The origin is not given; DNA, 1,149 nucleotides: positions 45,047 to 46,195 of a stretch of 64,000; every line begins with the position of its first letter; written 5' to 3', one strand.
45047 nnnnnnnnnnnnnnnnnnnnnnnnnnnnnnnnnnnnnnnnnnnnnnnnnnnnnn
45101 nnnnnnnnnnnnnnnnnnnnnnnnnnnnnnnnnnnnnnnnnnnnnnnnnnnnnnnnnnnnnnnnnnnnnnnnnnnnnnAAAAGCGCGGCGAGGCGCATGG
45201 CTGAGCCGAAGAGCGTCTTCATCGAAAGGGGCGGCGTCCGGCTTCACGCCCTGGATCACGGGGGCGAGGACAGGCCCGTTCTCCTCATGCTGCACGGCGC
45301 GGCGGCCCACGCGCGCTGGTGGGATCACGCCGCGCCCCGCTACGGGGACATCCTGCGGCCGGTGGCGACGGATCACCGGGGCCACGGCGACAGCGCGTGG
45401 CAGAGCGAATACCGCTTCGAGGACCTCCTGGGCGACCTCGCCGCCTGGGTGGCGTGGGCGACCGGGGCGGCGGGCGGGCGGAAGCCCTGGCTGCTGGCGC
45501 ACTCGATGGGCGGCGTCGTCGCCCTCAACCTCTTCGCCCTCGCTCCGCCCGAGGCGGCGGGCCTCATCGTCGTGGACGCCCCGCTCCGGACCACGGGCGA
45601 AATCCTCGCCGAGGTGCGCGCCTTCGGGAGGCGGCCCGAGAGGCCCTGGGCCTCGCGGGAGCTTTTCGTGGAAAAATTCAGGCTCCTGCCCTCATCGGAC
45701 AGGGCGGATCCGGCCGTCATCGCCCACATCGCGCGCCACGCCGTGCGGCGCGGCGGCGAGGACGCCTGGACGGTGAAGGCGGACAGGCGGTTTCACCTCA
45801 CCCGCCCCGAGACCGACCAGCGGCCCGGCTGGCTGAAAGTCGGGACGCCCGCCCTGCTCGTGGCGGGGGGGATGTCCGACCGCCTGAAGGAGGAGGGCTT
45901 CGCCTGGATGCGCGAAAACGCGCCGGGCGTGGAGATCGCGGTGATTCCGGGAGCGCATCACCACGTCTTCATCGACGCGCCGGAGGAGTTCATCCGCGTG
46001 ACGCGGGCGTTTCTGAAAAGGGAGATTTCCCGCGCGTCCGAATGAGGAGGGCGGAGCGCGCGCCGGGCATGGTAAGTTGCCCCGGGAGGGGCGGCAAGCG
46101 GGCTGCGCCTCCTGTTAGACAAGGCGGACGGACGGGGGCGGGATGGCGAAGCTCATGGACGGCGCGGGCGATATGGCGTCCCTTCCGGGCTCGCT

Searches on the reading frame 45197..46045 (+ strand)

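Call 50: search_protein_families(library=pfam, proteins=[window:45197-46045:+], max_evalue=0.00001)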
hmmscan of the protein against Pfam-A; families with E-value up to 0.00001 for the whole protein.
window:45197-46045:+ (282 aa): 3 families
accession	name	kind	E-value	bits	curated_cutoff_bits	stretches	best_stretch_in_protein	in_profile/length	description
PF12697.13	Abhydrolase_6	-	3.1e-18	67.7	26.3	1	29-267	1-216/217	Alpha/beta hydrolase family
PF12146.15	Hydrolase_4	-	3.5e-16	59.7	27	1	25-260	3-237/239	Serine aminopeptidase, S33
PF00561.26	Abhydrolase_1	-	9.2e-14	52.1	25.8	1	27-138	1-121/245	alpha/beta hydrolase fold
